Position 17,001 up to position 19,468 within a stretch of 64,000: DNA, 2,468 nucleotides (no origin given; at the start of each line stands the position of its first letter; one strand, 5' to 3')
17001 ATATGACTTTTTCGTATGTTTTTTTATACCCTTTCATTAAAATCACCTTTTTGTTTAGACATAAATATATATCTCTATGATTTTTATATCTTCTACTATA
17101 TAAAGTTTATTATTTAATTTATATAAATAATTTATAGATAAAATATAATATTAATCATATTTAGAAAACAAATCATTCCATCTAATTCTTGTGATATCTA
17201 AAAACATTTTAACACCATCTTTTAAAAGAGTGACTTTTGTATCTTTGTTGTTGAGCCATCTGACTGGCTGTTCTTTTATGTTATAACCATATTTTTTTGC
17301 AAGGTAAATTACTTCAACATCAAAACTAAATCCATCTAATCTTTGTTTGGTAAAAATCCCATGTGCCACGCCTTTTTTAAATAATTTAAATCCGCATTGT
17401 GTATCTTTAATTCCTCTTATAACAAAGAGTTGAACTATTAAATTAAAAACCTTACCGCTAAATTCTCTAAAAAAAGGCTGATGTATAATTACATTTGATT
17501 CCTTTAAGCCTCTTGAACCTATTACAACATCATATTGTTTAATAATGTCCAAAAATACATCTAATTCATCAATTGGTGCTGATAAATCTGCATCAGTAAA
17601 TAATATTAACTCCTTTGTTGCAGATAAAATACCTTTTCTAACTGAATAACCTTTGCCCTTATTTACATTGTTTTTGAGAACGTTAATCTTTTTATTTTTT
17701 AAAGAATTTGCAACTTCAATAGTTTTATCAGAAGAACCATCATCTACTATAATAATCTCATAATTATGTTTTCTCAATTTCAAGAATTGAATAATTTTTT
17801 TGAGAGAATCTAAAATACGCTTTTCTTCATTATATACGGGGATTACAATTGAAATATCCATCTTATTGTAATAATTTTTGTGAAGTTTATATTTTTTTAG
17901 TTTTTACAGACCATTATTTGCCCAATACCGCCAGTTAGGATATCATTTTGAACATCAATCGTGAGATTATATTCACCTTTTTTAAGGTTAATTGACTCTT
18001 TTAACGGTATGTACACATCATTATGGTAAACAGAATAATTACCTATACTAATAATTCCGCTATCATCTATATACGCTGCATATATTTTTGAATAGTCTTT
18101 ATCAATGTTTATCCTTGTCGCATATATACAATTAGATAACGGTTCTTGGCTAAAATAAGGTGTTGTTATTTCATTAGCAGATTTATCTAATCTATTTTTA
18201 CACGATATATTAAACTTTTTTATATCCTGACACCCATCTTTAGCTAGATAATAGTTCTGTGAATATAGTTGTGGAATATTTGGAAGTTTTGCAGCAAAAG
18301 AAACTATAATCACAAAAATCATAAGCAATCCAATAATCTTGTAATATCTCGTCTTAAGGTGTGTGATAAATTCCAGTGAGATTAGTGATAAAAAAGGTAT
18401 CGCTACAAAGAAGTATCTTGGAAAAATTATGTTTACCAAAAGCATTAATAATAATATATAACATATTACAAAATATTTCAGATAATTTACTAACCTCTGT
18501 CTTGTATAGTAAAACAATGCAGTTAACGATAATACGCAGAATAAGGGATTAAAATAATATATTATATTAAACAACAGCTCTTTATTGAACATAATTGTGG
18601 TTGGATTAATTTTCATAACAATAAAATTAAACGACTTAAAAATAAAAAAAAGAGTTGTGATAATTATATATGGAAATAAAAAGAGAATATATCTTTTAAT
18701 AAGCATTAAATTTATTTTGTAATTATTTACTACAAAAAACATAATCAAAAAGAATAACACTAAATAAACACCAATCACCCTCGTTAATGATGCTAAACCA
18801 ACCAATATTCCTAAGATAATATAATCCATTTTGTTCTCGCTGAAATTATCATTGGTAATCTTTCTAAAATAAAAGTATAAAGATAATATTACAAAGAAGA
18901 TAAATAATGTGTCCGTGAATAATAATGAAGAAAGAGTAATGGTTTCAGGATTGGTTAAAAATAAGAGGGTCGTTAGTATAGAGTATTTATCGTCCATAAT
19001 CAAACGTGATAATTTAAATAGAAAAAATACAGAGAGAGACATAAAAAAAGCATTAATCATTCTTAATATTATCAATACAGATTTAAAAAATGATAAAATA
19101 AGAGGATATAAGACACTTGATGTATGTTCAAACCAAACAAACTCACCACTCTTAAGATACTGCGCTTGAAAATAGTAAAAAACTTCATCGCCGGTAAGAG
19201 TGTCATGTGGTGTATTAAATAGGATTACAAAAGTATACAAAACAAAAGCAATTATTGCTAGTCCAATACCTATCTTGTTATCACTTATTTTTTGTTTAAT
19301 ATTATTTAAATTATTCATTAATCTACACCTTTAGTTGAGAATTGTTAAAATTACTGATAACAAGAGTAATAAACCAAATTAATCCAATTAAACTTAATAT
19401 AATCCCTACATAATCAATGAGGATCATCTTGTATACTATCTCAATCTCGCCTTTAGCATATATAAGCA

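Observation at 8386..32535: Three giant secreted proteins share a homologous cytoplasmic tail of about 85 aa, made of two GW/GY helix repeats, after their C-terminal TM helix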

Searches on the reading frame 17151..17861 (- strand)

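Call 11: search_protein_families(library=pfam, proteins=[window:17151-17861:-], max_evalue=0.01)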
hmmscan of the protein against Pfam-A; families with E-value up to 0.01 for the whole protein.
window:17151-17861:- (236 aa): 3 families
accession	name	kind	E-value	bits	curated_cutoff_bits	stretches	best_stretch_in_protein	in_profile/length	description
PF00535.33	Glycos_transf_2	-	4.9e-28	98.6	23.3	1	4-166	1-164/168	Glycosyl transferase family 2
PF10111.15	Glyco_tranf_2_2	-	9.3e-13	48.7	27.3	1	4-109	1-108/276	Glycosyltransferase like family 2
PF13641.12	Glyco_tranf_2_3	-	4.1e-05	24.1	27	1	3-113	3-119/230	Glycosyltransferase like family 2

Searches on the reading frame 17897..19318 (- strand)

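Call 11: search_protein_families(library=pfam, proteins=[window:17897-19318:-], max_evalue=0.01)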
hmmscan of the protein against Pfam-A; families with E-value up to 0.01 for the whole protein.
window:17897-19318:- (473 aa): 2 families
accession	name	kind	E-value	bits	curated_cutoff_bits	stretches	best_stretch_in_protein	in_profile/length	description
PF13231.12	PMT_2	-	1.4e-08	35.6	26.1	1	73-211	12-145/160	Dolichyl-phosphate-mannose-protein mannosyltransferase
PF02366.24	PMT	-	5.5e-07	29.8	22.7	1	82-220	82-224/245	Dolichyl-phosphate-mannose-protein mannosyltransferase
